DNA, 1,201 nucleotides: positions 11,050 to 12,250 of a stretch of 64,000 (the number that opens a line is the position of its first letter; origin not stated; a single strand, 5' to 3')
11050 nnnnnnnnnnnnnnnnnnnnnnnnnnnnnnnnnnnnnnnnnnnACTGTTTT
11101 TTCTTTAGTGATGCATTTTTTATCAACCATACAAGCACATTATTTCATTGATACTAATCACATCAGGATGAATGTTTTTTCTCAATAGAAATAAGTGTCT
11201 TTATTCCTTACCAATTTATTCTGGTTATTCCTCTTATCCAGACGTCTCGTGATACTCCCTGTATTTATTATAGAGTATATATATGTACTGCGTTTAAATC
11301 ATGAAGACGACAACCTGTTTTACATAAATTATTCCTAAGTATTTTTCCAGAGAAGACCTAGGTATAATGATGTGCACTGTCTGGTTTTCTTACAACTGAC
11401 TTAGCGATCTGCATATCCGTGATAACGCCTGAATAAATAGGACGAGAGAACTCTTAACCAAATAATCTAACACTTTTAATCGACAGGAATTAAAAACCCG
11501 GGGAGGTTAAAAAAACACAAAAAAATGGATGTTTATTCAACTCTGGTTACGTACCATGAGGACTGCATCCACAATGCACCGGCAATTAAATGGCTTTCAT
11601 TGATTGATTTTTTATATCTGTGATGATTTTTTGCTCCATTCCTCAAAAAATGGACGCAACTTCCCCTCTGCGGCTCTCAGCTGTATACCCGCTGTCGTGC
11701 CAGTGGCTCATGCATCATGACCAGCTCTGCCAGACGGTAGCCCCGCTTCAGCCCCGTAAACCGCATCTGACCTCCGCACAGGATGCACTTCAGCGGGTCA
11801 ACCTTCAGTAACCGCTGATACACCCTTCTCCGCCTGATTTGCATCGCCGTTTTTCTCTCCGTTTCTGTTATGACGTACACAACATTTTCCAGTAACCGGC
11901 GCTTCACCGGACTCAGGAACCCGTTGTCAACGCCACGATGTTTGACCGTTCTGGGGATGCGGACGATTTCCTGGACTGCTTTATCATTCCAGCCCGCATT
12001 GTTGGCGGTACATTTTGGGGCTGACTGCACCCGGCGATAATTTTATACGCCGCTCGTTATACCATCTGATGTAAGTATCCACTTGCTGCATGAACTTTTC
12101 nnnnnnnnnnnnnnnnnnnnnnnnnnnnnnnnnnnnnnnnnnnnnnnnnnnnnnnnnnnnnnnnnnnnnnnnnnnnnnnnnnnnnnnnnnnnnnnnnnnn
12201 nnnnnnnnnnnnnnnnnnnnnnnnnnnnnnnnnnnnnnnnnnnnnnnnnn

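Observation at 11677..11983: Orphan CxxC-containing coding fragment flanking the IS3-family element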

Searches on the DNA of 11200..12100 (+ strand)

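Call 5: search_dna_similar(query=window:11400-12100:+, collection=ecoli_genomes, mode=near, max_rows=25)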
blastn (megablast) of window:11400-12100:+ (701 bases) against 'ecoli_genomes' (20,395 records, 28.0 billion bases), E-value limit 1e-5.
Records with a match: 2256; places in all: 3905; records where one place covers at least 80% of the query: 294.
Genomes with a match: 1848 of 5426; with a place that covers at least 80% of the query: 289. Places per genome that has any: lowest 1, median 1, highest 22. On chromosomes: 1386 places; on plasmids: 2519.
Best place of each record, by identity: >=99% 423; 95-99% 102; 90-95% 934; 80-90% 797.
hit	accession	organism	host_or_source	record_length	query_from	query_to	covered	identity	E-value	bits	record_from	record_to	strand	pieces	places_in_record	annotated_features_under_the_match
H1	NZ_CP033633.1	Escherichia coli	chicken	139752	1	701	100%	100.0%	0e+0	1295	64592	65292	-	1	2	IS91 family transposase | IS3 family transposase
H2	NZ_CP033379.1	Escherichia coli strain L73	goose anus swab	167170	1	701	100%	100.0%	0e+0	1295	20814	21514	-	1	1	IS91 family transposase | IS3 family transposase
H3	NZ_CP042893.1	Escherichia coli strain CFSAN061772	missing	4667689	1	701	100%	100.0%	0e+0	1295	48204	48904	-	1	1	IS91 family transposase | IS3 family transposase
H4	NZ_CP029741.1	Escherichia coli strain AR_0085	missing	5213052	1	701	100%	100.0%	0e+0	1295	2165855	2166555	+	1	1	IS91 family transposase | IS3 family transposase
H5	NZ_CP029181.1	Escherichia coli strain H9Ecoli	Homo sapiens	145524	1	701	100%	100.0%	0e+0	1295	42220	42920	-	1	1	IS91 family transposase | IS3 family transposase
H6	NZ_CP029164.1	Escherichia coli strain 104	chicken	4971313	1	701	100%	100.0%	0e+0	1295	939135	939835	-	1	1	IS91 family transposase | IS3 family transposase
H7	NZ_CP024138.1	Escherichia coli strain 14EC020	clinical patient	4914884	1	701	100%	100.0%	0e+0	1295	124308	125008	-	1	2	IS91 family transposase | IS3 family transposase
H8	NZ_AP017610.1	Escherichia coli strain 20Ec-P-124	Sus scrofa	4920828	1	701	100%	100.0%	0e+0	1295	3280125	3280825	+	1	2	IS91 family transposase | IS3 family transposase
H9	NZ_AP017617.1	Escherichia coli strain MRY15-117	Bos taurus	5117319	1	701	100%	100.0%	0e+0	1295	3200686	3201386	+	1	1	IS91 family transposase | IS3 family transposase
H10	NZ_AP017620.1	Escherichia coli strain MRY15-131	Bos taurus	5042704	1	701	100%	100.0%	0e+0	1295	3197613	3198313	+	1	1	IS91 family transposase | IS3 family transposase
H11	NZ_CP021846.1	Escherichia coli strain EC1515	Homo sapiens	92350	1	701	100%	100.0%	0e+0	1295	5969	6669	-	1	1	IS91 family transposase | IS3 family transposase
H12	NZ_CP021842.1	Escherichia coli strain EC974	Homo sapiens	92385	1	701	100%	100.0%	0e+0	1295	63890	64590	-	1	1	IS91 family transposase | IS3 family transposase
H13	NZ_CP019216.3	Escherichia coli strain WCHEC050613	Sewage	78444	1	701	100%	100.0%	0e+0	1295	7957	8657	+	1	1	IS91 family transposase | IS3 family transposase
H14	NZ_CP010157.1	Escherichia coli strain D10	dog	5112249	1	701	100%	100.0%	0e+0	1295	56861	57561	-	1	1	IS91 family transposase | IS3 family transposase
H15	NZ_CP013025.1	Escherichia coli strain 2009C-3133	Homo sapiens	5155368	1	701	100%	100.0%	0e+0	1295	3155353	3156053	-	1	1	IS91 family transposase | IS3 family transposase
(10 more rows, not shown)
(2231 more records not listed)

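Call 6: get_annotated_region(hit=H1, flank=5000)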
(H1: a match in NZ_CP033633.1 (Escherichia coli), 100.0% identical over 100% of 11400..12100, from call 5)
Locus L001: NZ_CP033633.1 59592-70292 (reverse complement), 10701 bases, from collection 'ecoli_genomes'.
description: Escherichia coli isolate ECCNB12-2 plasmid pTB-nb2, complete sequence
organism: Escherichia coli (NCBI taxid 562)
replicon: plasmid pTB-nb2; assembly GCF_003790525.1
host: -; source: chicken; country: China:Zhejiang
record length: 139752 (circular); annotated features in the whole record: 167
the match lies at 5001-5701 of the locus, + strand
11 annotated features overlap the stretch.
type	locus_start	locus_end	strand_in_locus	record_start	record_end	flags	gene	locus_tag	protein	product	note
CDS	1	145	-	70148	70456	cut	-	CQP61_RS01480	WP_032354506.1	helix-turn-helix domain-containing protein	-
CDS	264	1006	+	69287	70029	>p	-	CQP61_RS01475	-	IS256-like element IS1414 family transposase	frameshifted; incomplete; partial in the middle of a contig; missing N-terminus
CDS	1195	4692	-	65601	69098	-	-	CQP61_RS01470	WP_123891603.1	autotransporter outer membrane beta-barrel domain-containing protein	-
CDS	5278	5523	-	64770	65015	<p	-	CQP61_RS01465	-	IS91 family transposase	incomplete; partial in the middle of a contig; missing N-terminus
CDS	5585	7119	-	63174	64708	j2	-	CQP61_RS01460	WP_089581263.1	IS3 family transposase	programmed frameshift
CDS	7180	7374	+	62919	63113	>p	-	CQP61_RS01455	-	L-threonine dehydrogenase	incomplete; partial in the middle of a contig; missing N-terminus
CDS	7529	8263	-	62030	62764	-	-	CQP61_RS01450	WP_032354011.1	helix-turn-helix domain-containing protein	-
CDS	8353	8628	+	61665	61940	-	-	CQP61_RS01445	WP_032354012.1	PerC family transcriptional regulator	-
CDS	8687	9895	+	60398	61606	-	-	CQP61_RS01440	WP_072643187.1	IS256-like element IS1414 family transposase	-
CDS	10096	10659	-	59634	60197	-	-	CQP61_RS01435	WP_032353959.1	pentapeptide repeat-containing protein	-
CDS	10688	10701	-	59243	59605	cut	-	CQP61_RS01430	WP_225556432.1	hypothetical protein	-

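Call 7: get_annotated_region(hit=H4, flank=5000)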
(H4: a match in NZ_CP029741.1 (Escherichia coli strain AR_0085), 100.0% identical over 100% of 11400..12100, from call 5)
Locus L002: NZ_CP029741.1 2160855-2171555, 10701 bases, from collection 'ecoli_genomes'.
description: Escherichia coli strain AR_0085 chromosome, complete genome
organism: Escherichia coli strain AR_0085 (NCBI taxid 562)
replicon: chromosome; assembly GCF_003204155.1
host: missing; source: missing; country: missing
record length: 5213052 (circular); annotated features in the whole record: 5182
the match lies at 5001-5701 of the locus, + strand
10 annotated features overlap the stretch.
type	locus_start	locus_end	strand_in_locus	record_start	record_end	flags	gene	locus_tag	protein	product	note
CDS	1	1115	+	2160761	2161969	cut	-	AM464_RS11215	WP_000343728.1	IS256-like element IS1414 family transposase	-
CDS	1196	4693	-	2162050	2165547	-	-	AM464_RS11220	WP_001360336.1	autotransporter outer membrane beta-barrel domain-containing protein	-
CDS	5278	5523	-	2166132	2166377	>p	-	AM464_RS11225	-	IS91 family transposase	incomplete; partial in the middle of a contig; missing N-terminus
CDS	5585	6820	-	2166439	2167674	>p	-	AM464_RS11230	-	IS3 family transposase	incomplete; partial in the middle of a contig; missing N-terminus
CDS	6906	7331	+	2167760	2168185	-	tnpA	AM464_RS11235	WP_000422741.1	IS66-like element accessory protein TnpA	-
CDS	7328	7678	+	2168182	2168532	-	tnpB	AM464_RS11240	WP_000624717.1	IS66 family insertion sequence element accessory protein TnpB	TnpB, as the term is used for proteins encoded by IS66 family insertion elements, is considered an accessory protein, ...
CDS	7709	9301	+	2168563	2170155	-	tnpC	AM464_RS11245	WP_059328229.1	IS66 family transposase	-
CDS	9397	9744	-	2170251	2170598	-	tnpB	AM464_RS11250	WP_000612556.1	IS66 family insertion sequence element accessory protein TnpB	TnpB, as the term is used for proteins encoded by IS66 family insertion elements, is considered an accessory protein, ...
CDS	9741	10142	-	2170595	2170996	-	tnpA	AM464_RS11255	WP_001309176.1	IS66-like element accessory protein TnpA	-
CDS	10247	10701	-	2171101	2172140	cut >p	-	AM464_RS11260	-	IS3 family transposase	frameshifted; incomplete; partial in the middle of a contig; missing N-terminus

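Call 8: search_dna_similar(query=window:11480-11930:-, collection=ecoli_genomes, mode=near, max_rows=40, rows=spread)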
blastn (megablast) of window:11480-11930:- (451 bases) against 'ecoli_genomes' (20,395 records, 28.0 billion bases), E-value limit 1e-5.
Records with a match: 1367; places in all: 2620; records where one place covers at least 80% of the query: 872.
Genomes with a match: 1068 of 5426; with a place that covers at least 80% of the query: 720. Places per genome that has any: lowest 1, median 1, highest 21. On chromosomes: 501 places; on plasmids: 2119.
Best place of each record, by identity: >=99% 417; 95-99% 6; 90-95% 169; 80-90% 775.
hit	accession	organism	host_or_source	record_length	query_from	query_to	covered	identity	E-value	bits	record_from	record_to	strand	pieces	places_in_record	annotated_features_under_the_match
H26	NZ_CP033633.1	Escherichia coli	chicken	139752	1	451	100%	100.0%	0e+0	833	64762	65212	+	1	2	IS91 family transposase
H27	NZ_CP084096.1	Escherichia coli O78 strain 3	Homo sapiens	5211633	1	451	100%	100.0%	0e+0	833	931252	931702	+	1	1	IS91 family transposase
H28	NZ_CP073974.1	Escherichia coli strain MB22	Poultry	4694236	1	451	100%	100.0%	0e+0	833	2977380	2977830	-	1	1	IS91 family transposase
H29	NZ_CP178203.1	Escherichia coli strain APEC17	Gallus gallus domesticus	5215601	1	451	100%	100.0%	0e+0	833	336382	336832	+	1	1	IS91 family transposase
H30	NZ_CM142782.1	Escherichia coli strain GPEC1258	chicken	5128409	1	451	100%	100.0%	0e+0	833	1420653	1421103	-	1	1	IS91 family transposase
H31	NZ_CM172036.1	Escherichia coli strain CUVET24-CCU25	dog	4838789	1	451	100%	100.0%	0e+0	833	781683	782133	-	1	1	IS91 family transposase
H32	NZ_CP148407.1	Escherichia coli strain Z1323CEC0018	Chicken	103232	1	451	100%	99.8%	0e+0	828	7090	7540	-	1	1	IS91 family transposase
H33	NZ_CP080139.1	Escherichia coli strain PK8241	chicken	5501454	1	451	100%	99.8%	0e+0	826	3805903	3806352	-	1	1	IS91 family transposase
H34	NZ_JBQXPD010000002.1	Escherichia coli strain DAM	seawater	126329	1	451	100%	99.6%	0e+0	822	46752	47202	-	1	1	IS91 family transposase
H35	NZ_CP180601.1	Escherichia coli strain PS2Canimalfeces12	Pig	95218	34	451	93%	100.0%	0e+0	773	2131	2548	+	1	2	IS91 family transposase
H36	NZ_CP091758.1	Escherichia coli strain LC-1302-2020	Homo sapiens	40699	4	451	99%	85.7%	6e-127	462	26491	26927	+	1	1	IS91 family transposase | hypothetical protein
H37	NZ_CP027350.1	Escherichia coli strain 2014C-3655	missing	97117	4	451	99%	85.5%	3e-125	457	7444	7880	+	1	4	IS91 family transposase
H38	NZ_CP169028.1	Escherichia coli strain UTME-2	beef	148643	4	451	99%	85.5%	3e-125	457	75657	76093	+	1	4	IS91 family transposase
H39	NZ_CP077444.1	Escherichia coli O111:H8 strain SF4-1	Face Flies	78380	4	451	99%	85.5%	3e-125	457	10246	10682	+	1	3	IS91 family transposase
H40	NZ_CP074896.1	Escherichia coli strain 2009C_3689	Homo sapiens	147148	4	451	99%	85.5%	3e-125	457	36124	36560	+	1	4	IS91 family transposase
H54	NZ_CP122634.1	Escherichia coli strain ETEC4085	Sus scrofa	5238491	4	304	67%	90.4%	6e-107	396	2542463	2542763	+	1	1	IS91-like element IS91 family transposase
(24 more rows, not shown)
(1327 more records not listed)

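Call 10: get_annotated_region(hit=H37, flank=3000)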
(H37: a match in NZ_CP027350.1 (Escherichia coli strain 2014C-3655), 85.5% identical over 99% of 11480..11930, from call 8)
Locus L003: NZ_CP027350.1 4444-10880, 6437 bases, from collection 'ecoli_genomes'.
description: Escherichia coli strain 2014C-3655 plasmid unnamed
organism: Escherichia coli strain 2014C-3655 (NCBI taxid 562)
replicon: plasmid unnamed; assembly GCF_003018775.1
host: missing; source: missing; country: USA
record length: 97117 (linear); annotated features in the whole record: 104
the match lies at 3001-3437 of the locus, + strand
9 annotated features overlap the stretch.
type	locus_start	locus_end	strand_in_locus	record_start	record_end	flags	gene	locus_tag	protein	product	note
CDS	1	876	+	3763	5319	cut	tnpC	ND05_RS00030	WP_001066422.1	IS66 family transposase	-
CDS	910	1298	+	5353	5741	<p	-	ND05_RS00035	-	tyrosine-type recombinase/integrase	frameshifted; incomplete; partial in the middle of a contig; missing N-terminus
CDS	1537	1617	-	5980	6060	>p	-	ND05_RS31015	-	hypothetical protein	incomplete; partial in the middle of a contig; missing N-terminus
CDS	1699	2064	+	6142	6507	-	-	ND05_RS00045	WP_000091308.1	hypothetical protein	-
CDS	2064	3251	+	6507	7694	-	-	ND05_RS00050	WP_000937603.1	IS91 family transposase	-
CDS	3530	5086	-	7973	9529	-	tnpC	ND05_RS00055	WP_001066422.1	IS66 family transposase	-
CDS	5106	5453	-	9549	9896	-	tnpB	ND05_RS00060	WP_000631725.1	IS66 family insertion sequence element accessory protein TnpB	TnpB, as the term is used for proteins encoded by IS66 family insertion elements, is considered an accessory protein, ...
CDS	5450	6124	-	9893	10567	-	tnpA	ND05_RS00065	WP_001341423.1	IS66-like element accessory protein TnpA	-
CDS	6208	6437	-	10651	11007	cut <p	-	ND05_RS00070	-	tyrosine-type recombinase/integrase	incomplete; partial in the middle of a contig; missing C-terminus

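Call 11: get_annotated_region(hit=H54, flank=3000)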
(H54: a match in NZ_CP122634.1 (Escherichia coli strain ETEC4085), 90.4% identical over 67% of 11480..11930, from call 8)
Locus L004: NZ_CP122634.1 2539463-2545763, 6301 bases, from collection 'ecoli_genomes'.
description: Escherichia coli strain ETEC4085 chromosome, complete genome
organism: Escherichia coli strain ETEC4085 (NCBI taxid 562)
replicon: chromosome; assembly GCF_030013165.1
host: Sus scrofa; source: feces; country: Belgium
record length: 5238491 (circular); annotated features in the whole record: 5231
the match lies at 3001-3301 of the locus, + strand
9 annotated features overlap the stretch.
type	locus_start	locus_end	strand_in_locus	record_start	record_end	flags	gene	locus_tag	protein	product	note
CDS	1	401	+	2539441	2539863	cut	-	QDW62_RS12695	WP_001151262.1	DUF977 family protein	-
CDS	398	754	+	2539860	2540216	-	-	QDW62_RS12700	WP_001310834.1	class I SAM-dependent methyltransferase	-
CDS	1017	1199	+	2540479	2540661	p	-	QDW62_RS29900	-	DUF7167 family protein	internal stop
CDS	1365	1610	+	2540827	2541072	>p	-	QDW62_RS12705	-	hypothetical protein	internal stop; incomplete; partial in the middle of a contig; missing C-terminus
CDS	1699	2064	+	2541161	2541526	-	-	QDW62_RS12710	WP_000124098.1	hypothetical protein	-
CDS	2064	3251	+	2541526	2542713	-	-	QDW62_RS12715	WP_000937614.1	IS91-like element IS91 family transposase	-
CDS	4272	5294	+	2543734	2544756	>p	-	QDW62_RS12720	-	ISNCY family transposase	incomplete; partial in the middle of a contig; missing C-terminus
CDS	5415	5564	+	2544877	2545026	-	ydfW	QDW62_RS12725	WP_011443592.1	protein YdfW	-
CDS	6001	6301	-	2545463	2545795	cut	flxA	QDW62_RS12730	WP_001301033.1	FlxA-like family protein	-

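Call 22: search_dna_similar(query=L001:5553-7160:-, collection=ecoli_genomes, mode=near, max_rows=30, rows=spread)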
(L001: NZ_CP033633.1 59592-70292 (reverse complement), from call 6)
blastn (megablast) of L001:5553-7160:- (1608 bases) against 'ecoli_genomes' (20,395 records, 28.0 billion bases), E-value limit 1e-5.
Records with a match: 1741; places in all: 2278; records where one place covers at least 80% of the query: 858.
Genomes with a match: 1614 of 5426; with a place that covers at least 80% of the query: 828. Places per genome that has any: lowest 1, median 1, highest 10. On chromosomes: 1369 places; on plasmids: 909.
Best place of each record, by identity: >=99% 260; 95-99% 1239; 90-95% 168; 80-90% 47; 60-80% 27.
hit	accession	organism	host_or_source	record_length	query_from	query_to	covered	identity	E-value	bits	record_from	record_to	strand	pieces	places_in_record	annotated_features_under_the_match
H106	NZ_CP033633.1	Escherichia coli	chicken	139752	1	1608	100%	100.0%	0e+0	2970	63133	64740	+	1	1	IS3 family transposase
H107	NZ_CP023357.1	Escherichia coli strain 317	canine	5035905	2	1608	100%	98.4%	0e+0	2826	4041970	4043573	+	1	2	IS3 family transposase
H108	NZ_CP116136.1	Escherichia coli strain DETEC-P649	ICU patient oral swab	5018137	2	1608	100%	98.0%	0e+0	2789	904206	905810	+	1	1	IS3 family transposase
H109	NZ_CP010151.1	Escherichia coli strain D8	dog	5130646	2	1608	100%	97.8%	0e+0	2772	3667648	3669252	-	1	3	IS3 family transposase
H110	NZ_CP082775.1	Escherichia coli O25:H4 strain CU568-3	Homo sapiens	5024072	2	1608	100%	97.8%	0e+0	2767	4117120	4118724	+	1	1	IS3 family transposase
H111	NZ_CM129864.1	Escherichia coli strain SW070910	wastewater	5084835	2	1608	100%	97.8%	0e+0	2767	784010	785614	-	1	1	IS3 family transposase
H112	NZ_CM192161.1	Escherichia coli strain CMZE123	Homo sapiens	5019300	2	1608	100%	97.8%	0e+0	2767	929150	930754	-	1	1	IS3 family transposase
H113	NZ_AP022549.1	Escherichia coli strain THO-015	Homo sapiens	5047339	2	1608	100%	97.7%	0e+0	2761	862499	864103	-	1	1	IS3 family transposase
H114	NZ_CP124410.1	Escherichia coli strain AVS0543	environmental: river near WWTP effluent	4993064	2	1608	100%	97.7%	0e+0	2761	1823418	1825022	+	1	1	IS3 family transposase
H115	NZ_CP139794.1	Escherichia coli strain Nord8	Homo sapiens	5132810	2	1608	100%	97.7%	0e+0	2761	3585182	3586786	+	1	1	IS3 family transposase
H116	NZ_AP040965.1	Escherichia coli strain g1-11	Homo sapiens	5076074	2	1608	100%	97.7%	0e+0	2761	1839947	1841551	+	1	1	IS3 family transposase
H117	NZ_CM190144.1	Escherichia coli strain 21714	Homo sapiens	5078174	2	1608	100%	97.7%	0e+0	2761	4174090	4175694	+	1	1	IS3 family transposase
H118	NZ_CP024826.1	Escherichia coli strain CREC-544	Homo sapiens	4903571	2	1605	100%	94.7%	0e+0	2484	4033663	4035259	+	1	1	IS3 family transposase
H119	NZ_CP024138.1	Escherichia coli strain 14EC020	clinical patient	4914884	3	1604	100%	87.6%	0e+0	1823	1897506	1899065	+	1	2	IS3 family transposase | ISAs1 family transposase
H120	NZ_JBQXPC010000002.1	Escherichia coli strain ANT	seawater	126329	230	1608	86%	98.8%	0e+0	2466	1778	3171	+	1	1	IS3 family transposase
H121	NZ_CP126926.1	Escherichia coli O2:K1:H5 strain APEC E19035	Gallus gallus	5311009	339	1608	79%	99.8%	0e+0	2333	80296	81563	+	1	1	IS3 family transposase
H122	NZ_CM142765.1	Escherichia coli strain GPEC505-623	chicken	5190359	339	1608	79%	99.8%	0e+0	2333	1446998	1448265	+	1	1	IS3 family transposase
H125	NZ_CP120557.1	Escherichia coli strain B771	Homo sapiens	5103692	677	1608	58%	92.7%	0e+0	1330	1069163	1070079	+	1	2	IS3 family transposase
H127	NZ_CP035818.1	Escherichia coli strain E7476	Homo sapiens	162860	2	1608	39%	95.4%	0e+0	998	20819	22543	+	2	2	IS3 family transposase | transposase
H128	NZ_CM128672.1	Escherichia coli strain EC67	blood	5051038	1080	1608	33%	96.0%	0e+0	861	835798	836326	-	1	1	IS3 family transposase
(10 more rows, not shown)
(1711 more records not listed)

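Call 40: search_dna_similar(query=window:11200-11560:-, collection=ecoli_genomes, mode=near, max_rows=30, rows=spread)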
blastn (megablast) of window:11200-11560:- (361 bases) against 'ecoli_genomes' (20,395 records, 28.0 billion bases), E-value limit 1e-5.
Records with a match: 488; places in all: 510; records where one place covers at least 80% of the query: 411.
Genomes with a match: 471 of 5426; with a place that covers at least 80% of the query: 402. Places per genome that has any: lowest 1, median 1, highest 3. On chromosomes: 272 places; on plasmids: 238.
Best place of each record, by identity: >=99% 472; 95-99% 15; 90-95% 1.
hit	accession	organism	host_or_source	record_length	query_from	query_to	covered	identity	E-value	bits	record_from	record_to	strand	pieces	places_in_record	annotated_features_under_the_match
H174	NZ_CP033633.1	Escherichia coli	chicken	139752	1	361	100%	100.0%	0e+0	667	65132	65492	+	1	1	none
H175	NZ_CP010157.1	Escherichia coli strain D10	dog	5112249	1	361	100%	100.0%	0e+0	667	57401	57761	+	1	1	none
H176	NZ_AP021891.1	Escherichia coli strain 2017.01.04CC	Homo sapiens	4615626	1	361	100%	100.0%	0e+0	667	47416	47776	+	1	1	none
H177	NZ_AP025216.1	Escherichia coli strain 2017.09.02CC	Homo sapiens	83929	1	361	100%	100.0%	0e+0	667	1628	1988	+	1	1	none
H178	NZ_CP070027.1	Escherichia coli strain FDAARGOS_1337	Homo sapiens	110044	1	361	100%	100.0%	0e+0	667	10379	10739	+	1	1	none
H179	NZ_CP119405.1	Escherichia coli strain MRE162 substr. UK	Human faeces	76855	1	361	100%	100.0%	0e+0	667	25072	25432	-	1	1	none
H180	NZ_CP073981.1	Escherichia coli strain MB19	Poultry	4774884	1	361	100%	100.0%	0e+0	667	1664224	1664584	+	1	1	none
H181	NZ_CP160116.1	Escherichia coli strain 729_xx_1_3_yolk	Poultry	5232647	1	361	100%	100.0%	0e+0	667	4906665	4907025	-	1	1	none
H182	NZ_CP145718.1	Escherichia coli strain S1-CAM-01-C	Homo sapiens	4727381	1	361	100%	100.0%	0e+0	667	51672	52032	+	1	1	none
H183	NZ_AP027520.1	Escherichia coli strain LR-31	Homo sapiens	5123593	1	361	100%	100.0%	0e+0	667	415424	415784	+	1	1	none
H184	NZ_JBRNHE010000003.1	Escherichia coli strain SW071618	wastewater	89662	1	361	100%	100.0%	0e+0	667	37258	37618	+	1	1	none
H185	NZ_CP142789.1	Escherichia coli strain SX23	Sheep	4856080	1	361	100%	100.0%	0e+0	667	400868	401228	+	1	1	none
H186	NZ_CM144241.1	Escherichia coli strain DG343-1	chicken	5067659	1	361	100%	100.0%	0e+0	667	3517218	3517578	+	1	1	none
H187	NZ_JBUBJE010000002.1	Escherichia coli strain GPEC1292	chicken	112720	1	361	100%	100.0%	0e+0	667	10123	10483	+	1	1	none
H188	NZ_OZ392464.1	Escherichia coli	Gallus gallus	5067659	1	361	100%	100.0%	0e+0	667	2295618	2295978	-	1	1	none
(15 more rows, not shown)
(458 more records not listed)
